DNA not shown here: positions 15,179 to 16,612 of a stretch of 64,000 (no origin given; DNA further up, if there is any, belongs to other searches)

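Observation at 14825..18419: Lower-GC island with a fused HTH-ImmA/IrrE protease gene, a PIN nuclease and a decapitated PrrC/RloC-like ATPase: remnant of a defence locus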

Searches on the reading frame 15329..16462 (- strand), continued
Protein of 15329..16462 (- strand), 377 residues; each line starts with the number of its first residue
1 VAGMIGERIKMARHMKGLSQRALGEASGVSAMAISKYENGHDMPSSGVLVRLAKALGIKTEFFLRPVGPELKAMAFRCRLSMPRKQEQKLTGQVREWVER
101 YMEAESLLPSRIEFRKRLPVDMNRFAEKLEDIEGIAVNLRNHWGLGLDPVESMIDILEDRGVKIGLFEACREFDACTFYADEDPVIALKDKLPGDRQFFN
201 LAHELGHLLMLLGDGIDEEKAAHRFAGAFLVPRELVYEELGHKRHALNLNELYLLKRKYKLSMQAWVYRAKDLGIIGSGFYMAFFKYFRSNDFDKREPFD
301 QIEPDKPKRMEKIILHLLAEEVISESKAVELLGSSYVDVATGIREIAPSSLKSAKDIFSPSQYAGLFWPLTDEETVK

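Call 73: find_homologous_proteins(query=window:15329-16462:-)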
Query window:15329-16462:- (377 aa): 3762 proteins with E <= 0.001 among 8000 candidates; the best 120 are listed.
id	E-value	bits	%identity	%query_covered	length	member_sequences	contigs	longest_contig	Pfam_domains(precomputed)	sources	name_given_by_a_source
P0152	1.1e-247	839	100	99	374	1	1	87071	PF12844.14,PF01381.29,PF06114.20,PF13560.13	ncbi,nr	ncbi:MAG: helix-turn-helix domain-containing protein [Actinomycetota bacterium]|nr:helix-turn-helix 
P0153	1.5e-113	398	55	87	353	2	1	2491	PF12844.14,PF01381.29,PF06114.20,PF13560.13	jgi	jgi:Zn-dependent peptidase ImmA (M78 family)/DNA-binding XRE family transcriptional regulator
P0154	1.7e-113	398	56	88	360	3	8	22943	PF12844.14,PF13384.13,PF01381.29,PF06114.20,PF13560.13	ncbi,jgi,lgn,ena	-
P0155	2.3e-113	397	56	87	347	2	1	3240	PF12844.14,PF01381.29,PF06114.20,PF13560.13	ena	-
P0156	1.4e-112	395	56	88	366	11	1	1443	PF12844.14,PF01381.29,PF06114.20,PF13560.13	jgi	jgi:Zn-dependent peptidase ImmA (M78 family)/DNA-binding XRE family transcriptional regulator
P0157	2.0e-111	391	57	87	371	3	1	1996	PF12844.14,PF01381.29,PF06114.20,PF13560.13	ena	-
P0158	4.0e-111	390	54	87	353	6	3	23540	PF12844.14,PF13384.13,PF01381.29,PF06114.20,PF13560.13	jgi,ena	-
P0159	5.1e-111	389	54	87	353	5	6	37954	PF12844.14,PF01381.29,PF06114.20,PF13560.13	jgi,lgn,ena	jgi:Zn-dependent peptidase ImmA (M78 family)/DNA-binding XRE family transcriptional regulator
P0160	8.3e-111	389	56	87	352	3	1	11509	PF12844.14,PF13384.13,PF01381.29,PF06114.20,PF13560.13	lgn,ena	-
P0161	1.4e-110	388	55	88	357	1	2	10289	PF12844.14,PF13384.13,PF01381.29,PF06114.20,PF13560.13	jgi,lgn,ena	-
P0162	2.2e-110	387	55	88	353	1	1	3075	PF12844.14,PF13384.13,PF01381.29,PF06114.20,PF13560.13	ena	-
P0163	3.6e-110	387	55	87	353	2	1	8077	PF12844.14,PF13384.13,PF01381.29,PF06114.20,PF13560.13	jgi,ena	-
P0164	9.9e-110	385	55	88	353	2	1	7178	PF12844.14,PF01381.29,PF06114.20,PF13560.13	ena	-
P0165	2.4e-109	384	55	88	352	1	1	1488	PF12844.14,PF01381.29,PF06114.20,PF13560.13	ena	-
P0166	2.7e-109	384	54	87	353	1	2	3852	PF12844.14,PF13384.13,PF01381.29,PF06114.20,PF13560.13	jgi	jgi:Zn-dependent peptidase ImmA (M78 family)/DNA-binding XRE family transcriptional regulator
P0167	3.0e-109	384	56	88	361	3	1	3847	PF12844.14,PF13384.13,PF01381.29,PF06114.20,PF13560.13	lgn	-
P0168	5.0e-109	383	55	88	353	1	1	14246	PF12844.14,PF01381.29,PF06114.20,PF13560.13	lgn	-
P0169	5.0e-109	383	53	87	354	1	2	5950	PF12844.14,PF01381.29,PF06114.20,PF13560.13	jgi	jgi:Zn-dependent peptidase ImmA (M78 family)/DNA-binding XRE family transcriptional regulator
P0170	7.6e-109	382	54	87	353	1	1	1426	PF12844.14,PF13384.13,PF01381.29,PF06114.20,PF13560.13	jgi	jgi:Zn-dependent peptidase ImmA (M78 family)/transcriptional regulator with XRE-family HTH domain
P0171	1.0e-108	382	53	87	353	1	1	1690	PF12844.14,PF01381.29,PF06114.20,PF13560.13,PF13443.13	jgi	jgi:Zn-dependent peptidase ImmA (M78 family)/DNA-binding XRE family transcriptional regulator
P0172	5.3e-108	379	55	87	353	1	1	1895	PF12844.14,PF01381.29,PF06114.20,PF13560.13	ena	-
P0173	1.1e-107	378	54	87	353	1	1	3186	PF12844.14,PF01381.29,PF06114.20,PF13560.13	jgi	jgi:Zn-dependent peptidase ImmA (M78 family)/DNA-binding XRE family transcriptional regulator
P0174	1.5e-107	378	54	87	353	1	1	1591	PF12844.14,PF13384.13,PF01381.29,PF06114.20,PF13560.13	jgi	-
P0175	2.0e-107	378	55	88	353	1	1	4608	PF12844.14,PF01381.29,PF06114.20,PF13560.13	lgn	-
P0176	2.6e-107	377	53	87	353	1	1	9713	PF12844.14,PF13384.13,PF01381.29,PF06114.20,PF13560.13,PF13443.13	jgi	jgi:Zn-dependent peptidase ImmA (M78 family)/transcriptional regulator with XRE-family HTH domain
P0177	5.0e-107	376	54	87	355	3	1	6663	PF12844.14,PF01381.29,PF06114.20,PF13560.13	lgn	-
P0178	8.1e-107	376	53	88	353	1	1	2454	PF12844.14,PF13384.13,PF01381.29,PF06114.20,PF13560.13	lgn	-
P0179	1.2e-106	375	53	87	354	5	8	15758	PF12844.14,PF01381.29,PF06114.20,PF13560.13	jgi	jgi:Zn-dependent peptidase ImmA (M78 family)/transcriptional regulator with XRE-family HTH domain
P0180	1.5e-106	375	52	87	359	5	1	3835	PF12844.14,PF01381.29,PF06114.20,PF13560.13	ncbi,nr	ncbi:MAG: helix-turn-helix domain-containing protein [Armatimonadia bacterium]|nr:helix-turn-helix d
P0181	2.5e-106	374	54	87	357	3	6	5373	PF12844.14,PF13384.13,PF01381.29,PF06114.20,PF13560.13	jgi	jgi:Zn-dependent peptidase ImmA (M78 family)/DNA-binding XRE family transcriptional regulator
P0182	2.9e-106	374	53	88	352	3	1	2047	PF12844.14,PF13384.13,PF01381.29,PF06114.20,PF13560.13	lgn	-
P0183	6.2e-106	373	53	88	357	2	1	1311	PF12844.14,PF01381.29,PF06114.20,PF13560.13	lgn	-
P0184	7.7e-106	372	53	87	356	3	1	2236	PF12844.14,PF01381.29,PF06114.20,PF13560.13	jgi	jgi:Zn-dependent peptidase ImmA (M78 family)/transcriptional regulator with XRE-family HTH domain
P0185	1.2e-105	372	55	87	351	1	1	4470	PF12844.14,PF01381.29,PF06114.20,PF13560.13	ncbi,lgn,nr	ncbi:MAG: helix-turn-helix domain-containing protein [Chloroflexota bacterium]|nr:helix-turn-helix d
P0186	1.3e-105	372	53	87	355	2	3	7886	PF12844.14,PF01381.29,PF06114.20,PF13560.13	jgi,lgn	-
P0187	1.4e-105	371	53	88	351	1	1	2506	PF01381.29,PF06114.20,PF13560.13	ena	-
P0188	1.5e-105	371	55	87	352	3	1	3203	PF12844.14,PF01381.29,PF06114.20,PF13560.13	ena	-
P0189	2.0e-105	371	54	87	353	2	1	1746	PF12844.14,PF13384.13,PF01381.29,PF06114.20,PF13560.13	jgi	jgi:Zn-dependent peptidase ImmA (M78 family)/DNA-binding XRE family transcriptional regulator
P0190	2.0e-105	371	52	88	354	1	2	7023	PF12844.14,PF01381.29,PF06114.20,PF13560.13,PF13443.13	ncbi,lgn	-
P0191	2.4e-105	371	55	87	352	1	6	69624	PF12844.14,PF01381.29,PF06114.20,PF13560.13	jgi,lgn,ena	-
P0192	2.7e-105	371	53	87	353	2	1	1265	PF12844.14,PF01381.29,PF06114.20,PF13560.13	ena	-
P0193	2.9e-105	370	52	89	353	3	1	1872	PF12844.14,PF01381.29,PF06114.20,PF13560.13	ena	-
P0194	4.7e-105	370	54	87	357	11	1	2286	PF12844.14,PF01381.29,PF06114.20,PF13560.13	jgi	jgi:Zn-dependent peptidase ImmA (M78 family)/DNA-binding XRE family transcriptional regulator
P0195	5.4e-105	370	54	88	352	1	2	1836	PF12844.14,PF01381.29,PF06114.20,PF13560.13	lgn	-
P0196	6.4e-105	369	53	88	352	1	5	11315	PF12844.14,PF13384.13,PF01381.29,PF06114.20,PF13560.13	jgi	jgi:Zn-dependent peptidase ImmA (M78 family)/DNA-binding XRE family transcriptional regulator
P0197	7.8e-105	369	53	87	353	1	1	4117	PF12844.14,PF01381.29,PF06114.20,PF13560.13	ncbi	-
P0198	9.4e-105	369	54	88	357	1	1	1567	PF12844.14,PF01381.29,PF06114.20,PF13560.13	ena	-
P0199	1.3e-104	368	53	87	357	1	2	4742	PF12844.14,PF01381.29,PF06114.20,PF13560.13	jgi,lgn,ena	-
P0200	1.6e-104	368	52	88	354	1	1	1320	PF12844.14,PF01381.29,PF06114.20,PF13560.13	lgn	-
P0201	1.8e-104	368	55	87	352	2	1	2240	PF12844.14,PF13384.13,PF01381.29,PF06114.20,PF13560.13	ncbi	-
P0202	1.8e-104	368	53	88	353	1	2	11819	PF12844.14,PF13384.13,PF01381.29,PF06114.20,PF13560.13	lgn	-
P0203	2.4e-104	367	52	87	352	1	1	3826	PF12844.14,PF01381.29,PF06114.20,PF13560.13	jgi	jgi:Zn-dependent peptidase ImmA (M78 family)/transcriptional regulator with XRE-family HTH domain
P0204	2.5e-104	367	52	87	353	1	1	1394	PF12844.14,PF13384.13,PF01381.29,PF06114.20,PF13560.13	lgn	-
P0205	4.4e-104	367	55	87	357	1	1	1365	PF12844.14,PF13384.13,PF01381.29,PF06114.20,PF13560.13,PF13443.13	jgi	jgi:Zn-dependent peptidase ImmA (M78 family)/transcriptional regulator with XRE-family HTH domain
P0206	7.6e-104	366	52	88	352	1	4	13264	PF12844.14,PF01381.29,PF06114.20,PF13560.13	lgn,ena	-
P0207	9.0e-104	366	53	87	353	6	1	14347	PF12844.14,PF13384.13,PF01381.29,PF06114.20,PF13560.13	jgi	jgi:Zn-dependent peptidase ImmA (M78 family)/DNA-binding XRE family transcriptional regulator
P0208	1.4e-103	365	51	87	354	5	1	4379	PF12844.14,PF01381.29,PF06114.20,PF13560.13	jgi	jgi:Zn-dependent peptidase ImmA (M78 family)/DNA-binding XRE family transcriptional regulator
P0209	1.5e-103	365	52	88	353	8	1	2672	PF12844.14,PF01381.29,PF06114.20,PF13560.13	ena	-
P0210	1.7e-103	365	52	88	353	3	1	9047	PF12844.14,PF13384.13,PF01381.29,PF06114.20,PF13560.13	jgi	jgi:transcriptional regulator with XRE-family HTH domain/Zn-dependent peptidase ImmA (M78 family)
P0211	2.3e-103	364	53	87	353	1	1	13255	PF12844.14,PF01381.29,PF06114.20,PF13560.13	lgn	-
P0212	3.3e-103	364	52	88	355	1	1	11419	PF12844.14,PF01381.29,PF06114.20,PF13560.13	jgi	-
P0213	3.7e-103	364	51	89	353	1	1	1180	PF12844.14,PF01381.29,PF06114.20,PF13560.13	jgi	-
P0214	3.8e-103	363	54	89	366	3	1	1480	PF12844.14,PF01381.29,PF06114.20,PF13560.13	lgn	-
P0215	3.9e-103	363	51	89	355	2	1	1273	PF12844.14,PF01381.29,PF06114.20,PF13560.13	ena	-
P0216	4.7e-103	363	52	87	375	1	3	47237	PF12844.14,PF01381.29,PF06114.20,PF13560.13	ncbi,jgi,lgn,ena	-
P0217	4.8e-103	363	52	87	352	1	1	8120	PF12844.14,PF01381.29,PF06114.20,PF13560.13,PF13443.13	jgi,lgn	jgi:Zn-dependent peptidase ImmA (M78 family)/DNA-binding XRE family transcriptional regulator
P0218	4.9e-103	363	52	88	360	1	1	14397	PF12844.14,PF01381.29,PF06114.20,PF13560.13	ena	-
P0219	6.9e-103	363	53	88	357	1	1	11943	PF12844.14,PF01381.29,PF06114.20,PF13560.13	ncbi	-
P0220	8.3e-103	362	53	88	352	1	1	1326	PF12844.14,PF13384.13,PF01381.29,PF06114.20,PF13560.13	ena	-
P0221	9.8e-103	362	51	88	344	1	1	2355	PF12844.14,PF01381.29,PF06114.20,PF13560.13,PF13443.13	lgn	-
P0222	9.9e-103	362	53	90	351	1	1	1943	PF12844.14,PF01381.29,PF06114.20,PF13560.13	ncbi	-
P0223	1.0e-102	362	53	87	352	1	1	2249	PF12844.14,PF13384.13,PF01381.29,PF06114.20,PF13560.13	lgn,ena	-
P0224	1.9e-102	361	53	88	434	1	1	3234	PF18765.8,PF12844.14,PF01381.29,PF06114.20,PF13560.13,PF01909.30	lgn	-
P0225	1.9e-102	361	53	87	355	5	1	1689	PF12844.14,PF01381.29,PF06114.20,PF13560.13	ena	-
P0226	2.3e-102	361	53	87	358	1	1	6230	PF12844.14,PF01381.29,PF06114.20,PF13560.13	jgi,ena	-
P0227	2.7e-102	361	54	88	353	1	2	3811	PF12844.14,PF01381.29,PF06114.20,PF13560.13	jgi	-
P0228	3.0e-102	361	52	87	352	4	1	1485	PF12844.14,PF01381.29,PF06114.20,PF13560.13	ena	-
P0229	3.8e-102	360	53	87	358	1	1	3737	PF12844.14,PF01381.29,PF06114.20,PF13560.13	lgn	-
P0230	5.7e-102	360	52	88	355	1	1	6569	PF12844.14,PF13384.13,PF01381.29,PF06114.20,PF13560.13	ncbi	-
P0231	9.2e-102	359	52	87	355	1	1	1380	PF12844.14,PF01381.29,PF06114.20,PF13560.13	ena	-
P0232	1.4e-101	358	53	87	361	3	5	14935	PF12844.14,PF01381.29,PF06114.20,PF13560.13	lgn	-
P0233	1.4e-101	358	51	88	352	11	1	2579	PF12844.14,PF01381.29,PF06114.20,PF13560.13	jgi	jgi:Zn-dependent peptidase ImmA (M78 family)/DNA-binding XRE family transcriptional regulator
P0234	2.0e-101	358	52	88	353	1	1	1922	PF12844.14,PF01381.29,PF06114.20,PF13560.13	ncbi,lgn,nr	ncbi:MAG: ImmA/IrrE family metallo-endopeptidase [Caldilineae bacterium]|nr:MAG: ImmA/IrrE family me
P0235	2.5e-101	358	51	88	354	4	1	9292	PF12844.14,PF01381.29,PF06114.20,PF13560.13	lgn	-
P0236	3.2e-101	357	52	88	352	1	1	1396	PF12844.14,PF01381.29,PF06114.20,PF13560.13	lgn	-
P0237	3.3e-101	357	54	88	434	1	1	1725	PF18765.8,PF12844.14,PF01381.29,PF06114.20,PF13560.13,PF01909.30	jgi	jgi:predicted nucleotidyltransferase/Zn-dependent peptidase ImmA (M78 family)/DNA-binding XRE family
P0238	3.9e-101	357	51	88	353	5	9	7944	PF12844.14,PF01381.29,PF06114.20,PF13560.13,PF13443.13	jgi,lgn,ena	jgi:Zn-dependent peptidase ImmA (M78 family)/DNA-binding XRE family transcriptional regulator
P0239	5.1e-101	356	52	88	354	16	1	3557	PF12844.14,PF01381.29,PF06114.20,PF13560.13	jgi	-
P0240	6.6e-101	356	51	88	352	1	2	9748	PF12844.14,PF13384.13,PF01381.29,PF06114.20,PF13560.13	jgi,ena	-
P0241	7.6e-101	356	54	87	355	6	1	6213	PF12844.14,PF01381.29,PF15731.12,PF06114.20,PF13560.13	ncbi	ncbi:MAG: XRE family transcriptional regulator [Anaerolineales bacterium]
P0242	1.1e-100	355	51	91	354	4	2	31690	PF12844.14,PF01381.29,PF06114.20,PF13560.13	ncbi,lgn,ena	-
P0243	1.2e-100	355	52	89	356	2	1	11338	PF12844.14,PF01381.29,PF06114.20,PF13560.13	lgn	-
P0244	1.7e-100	355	53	87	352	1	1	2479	PF12844.14,PF01381.29,PF06114.20,PF13560.13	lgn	-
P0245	1.9e-100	355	52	88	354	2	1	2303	PF12844.14,PF01381.29,PF06114.20,PF13560.13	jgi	-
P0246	2.0e-100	355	48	92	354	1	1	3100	PF12844.14,PF01381.29,PF06114.20,PF13560.13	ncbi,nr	ncbi:MAG TPA: helix-turn-helix domain-containing protein [Firmicutes bacterium]|nr:helix-turn-helix 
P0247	2.1e-100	354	51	88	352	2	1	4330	PF12844.14,PF01381.29,PF06114.20,PF13560.13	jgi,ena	-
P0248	2.4e-100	354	51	87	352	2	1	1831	PF12844.14,PF01381.29,PF06114.20,PF13560.13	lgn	-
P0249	3.4e-100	354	50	88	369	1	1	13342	PF12844.14,PF01381.29,PF06114.20,PF13560.13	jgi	jgi:Zn-dependent peptidase ImmA (M78 family)/transcriptional regulator with XRE-family HTH domain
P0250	3.7e-100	354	51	88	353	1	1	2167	PF12844.14,PF01381.29,PF06114.20,PF13560.13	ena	-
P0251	5.1e-100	353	52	88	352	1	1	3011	PF12844.14,PF01381.29,PF06114.20,PF13560.13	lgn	-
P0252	5.8e-100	353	51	87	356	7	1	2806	PF12844.14,PF01381.29,PF06114.20,PF13560.13,PF13443.13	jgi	jgi:Zn-dependent peptidase ImmA (M78 family)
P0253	7.1e-100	353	52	88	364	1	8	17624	PF12844.14,PF01381.29,PF06114.20,PF13560.13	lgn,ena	-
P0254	7.2e-100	353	51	87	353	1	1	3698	PF12844.14,PF01381.29,PF06114.20,PF13560.13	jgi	jgi:Zn-dependent peptidase ImmA (M78 family)/DNA-binding XRE family transcriptional regulator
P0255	8.7e-100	352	51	91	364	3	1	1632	PF12844.14,PF01381.29,PF06114.20,PF13560.13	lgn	-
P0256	9.4e-100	352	53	87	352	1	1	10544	PF12844.14,PF01381.29,PF06114.20,PF13560.13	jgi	jgi:Zn-dependent peptidase ImmA (M78 family)/DNA-binding XRE family transcriptional regulator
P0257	9.9e-100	352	48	90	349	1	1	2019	PF12844.14,PF01381.29,PF06114.20,PF13560.13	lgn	-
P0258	1.3e-99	352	51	88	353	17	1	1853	PF12844.14,PF01381.29,PF06114.20,PF13560.13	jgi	-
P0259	1.3e-99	352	52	88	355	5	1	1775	PF12844.14,PF01381.29,PF06114.20,PF13560.13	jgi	jgi:Zn-dependent peptidase ImmA (M78 family)/DNA-binding XRE family transcriptional regulator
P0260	1.3e-99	352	50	88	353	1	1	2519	PF12844.14,PF13384.13,PF01381.29,PF06114.20,PF13560.13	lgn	-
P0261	3.7e-99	350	52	88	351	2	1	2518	PF12844.14,PF01381.29,PF06114.20,PF13560.13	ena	-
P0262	3.8e-99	350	52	92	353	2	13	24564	PF12844.14,PF01381.29,PF06114.20,PF13560.13,PF13443.13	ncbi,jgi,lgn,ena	-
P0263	3.8e-99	350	50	88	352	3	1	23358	PF12844.14,PF01381.29,PF06114.20,PF13560.13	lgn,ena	-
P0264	4.4e-99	350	52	87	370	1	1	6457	PF12844.14,PF01381.29,PF06114.20,PF13560.13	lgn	-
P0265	5.9e-99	350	50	90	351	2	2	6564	PF12844.14,PF01381.29,PF06114.20,PF13560.13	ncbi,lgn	-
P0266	7.4e-99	349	52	87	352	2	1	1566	PF12844.14,PF01381.29,PF06114.20,PF13560.13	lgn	-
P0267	8.9e-99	349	51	87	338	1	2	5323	PF12844.14,PF01381.29,PF06114.20,PF13560.13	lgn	-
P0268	1.2e-98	349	52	87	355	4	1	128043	PF12844.14,PF01381.29,PF06114.20,PF13560.13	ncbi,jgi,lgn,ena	-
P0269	1.6e-98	348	51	87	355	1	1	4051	PF12844.14,PF01381.29,PF06114.20,PF13560.13,PF13443.13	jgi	jgi:Zn-dependent peptidase ImmA (M78 family)/DNA-binding XRE family transcriptional regulator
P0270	1.7e-98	348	50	88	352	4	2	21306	PF12844.14,PF01381.29,PF06114.20,PF13560.13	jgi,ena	-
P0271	1.8e-98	348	52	88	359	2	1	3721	PF12844.14,PF01381.29,PF06114.20,PF13560.13,PF13443.13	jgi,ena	-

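Call 74: find_encoding_contigs(protein=P0154, flank=4000, max_places=4)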
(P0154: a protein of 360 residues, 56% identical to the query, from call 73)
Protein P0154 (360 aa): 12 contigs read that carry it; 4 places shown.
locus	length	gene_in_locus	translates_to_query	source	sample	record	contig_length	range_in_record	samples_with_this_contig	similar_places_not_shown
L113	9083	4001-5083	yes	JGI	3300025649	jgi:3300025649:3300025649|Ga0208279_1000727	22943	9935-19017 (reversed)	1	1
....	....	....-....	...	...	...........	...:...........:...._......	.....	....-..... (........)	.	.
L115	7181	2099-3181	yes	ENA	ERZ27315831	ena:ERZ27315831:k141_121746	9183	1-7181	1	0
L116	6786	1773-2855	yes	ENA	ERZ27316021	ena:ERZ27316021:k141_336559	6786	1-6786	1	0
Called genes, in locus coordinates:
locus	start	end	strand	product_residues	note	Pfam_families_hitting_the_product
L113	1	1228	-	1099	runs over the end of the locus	PF00464:SHMT, PF01041:DegT_DnrJ_EryC1 (weak), PF01571:GCV_T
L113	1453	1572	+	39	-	-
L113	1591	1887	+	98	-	PF04326:SLFN_AlbA_2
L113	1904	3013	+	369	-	PF13749:HATPase_c_4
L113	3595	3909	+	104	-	PF02384:N6_Mtase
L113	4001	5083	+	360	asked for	PF01381:HTH_3, PF12844:HTH_19, PF13384:HTH_23 (faint), PF13560:HTH_31, PF06114:Peptidase_M78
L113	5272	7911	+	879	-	PF04465:DUF499 (weak)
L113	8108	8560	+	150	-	PF01797:Y1_Tnp (weak)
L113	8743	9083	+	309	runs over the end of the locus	-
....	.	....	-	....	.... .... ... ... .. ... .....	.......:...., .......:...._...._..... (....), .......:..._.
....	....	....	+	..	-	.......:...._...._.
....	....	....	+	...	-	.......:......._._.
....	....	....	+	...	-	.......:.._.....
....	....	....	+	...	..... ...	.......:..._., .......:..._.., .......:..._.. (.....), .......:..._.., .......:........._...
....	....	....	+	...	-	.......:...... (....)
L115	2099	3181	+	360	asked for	PF01381:HTH_3, PF12844:HTH_19, PF13384:HTH_23 (faint), PF13560:HTH_31, PF06114:Peptidase_M78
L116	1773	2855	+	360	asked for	PF01381:HTH_3, PF12844:HTH_19, PF13384:HTH_23 (faint), PF13560:HTH_31, PF06114:Peptidase_M78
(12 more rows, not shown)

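Call 75: find_encoding_contigs(protein=P0159, flank=4000, max_places=4)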
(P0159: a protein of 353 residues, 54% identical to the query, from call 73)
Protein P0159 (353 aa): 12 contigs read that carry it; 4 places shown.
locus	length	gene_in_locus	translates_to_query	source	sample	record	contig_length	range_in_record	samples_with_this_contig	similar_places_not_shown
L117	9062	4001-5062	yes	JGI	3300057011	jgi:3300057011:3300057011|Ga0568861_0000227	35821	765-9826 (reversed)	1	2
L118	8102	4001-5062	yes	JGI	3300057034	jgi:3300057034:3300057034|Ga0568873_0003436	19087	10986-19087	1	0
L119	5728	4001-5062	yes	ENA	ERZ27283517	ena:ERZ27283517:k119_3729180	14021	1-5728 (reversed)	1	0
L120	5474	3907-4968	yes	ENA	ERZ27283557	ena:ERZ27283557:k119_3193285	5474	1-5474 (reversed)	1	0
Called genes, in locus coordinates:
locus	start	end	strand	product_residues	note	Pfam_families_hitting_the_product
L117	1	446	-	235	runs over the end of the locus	-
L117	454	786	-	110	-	PF11535:Calci_bind_CcbP (weak)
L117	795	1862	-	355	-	PF13646:HEAT_2 (weak), PF07929:PRiA4_ORF3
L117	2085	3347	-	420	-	PF03033:Glyco_transf_28, PF00201:UDPGT, PF06722:EryCIII-like_C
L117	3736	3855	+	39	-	-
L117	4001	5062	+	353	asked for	PF01381:HTH_3, PF12844:HTH_19 (weak), PF13560:HTH_31, PF06114:Peptidase_M78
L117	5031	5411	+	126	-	-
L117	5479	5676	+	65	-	-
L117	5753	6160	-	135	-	-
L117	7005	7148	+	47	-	-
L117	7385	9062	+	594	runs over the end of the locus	-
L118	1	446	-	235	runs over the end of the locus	-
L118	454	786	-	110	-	PF11535:Calci_bind_CcbP (weak)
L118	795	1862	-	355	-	PF13646:HEAT_2 (weak), PF07929:PRiA4_ORF3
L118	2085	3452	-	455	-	PF03033:Glyco_transf_28, PF00201:UDPGT, PF06722:EryCIII-like_C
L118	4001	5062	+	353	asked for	PF01381:HTH_3, PF12844:HTH_19 (weak), PF13560:HTH_31, PF06114:Peptidase_M78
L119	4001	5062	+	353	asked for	PF01381:HTH_3, PF12844:HTH_19 (weak), PF13560:HTH_31, PF06114:Peptidase_M78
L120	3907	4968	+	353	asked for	PF01381:HTH_3, PF12844:HTH_19 (weak), PF13560:HTH_31, PF06114:Peptidase_M78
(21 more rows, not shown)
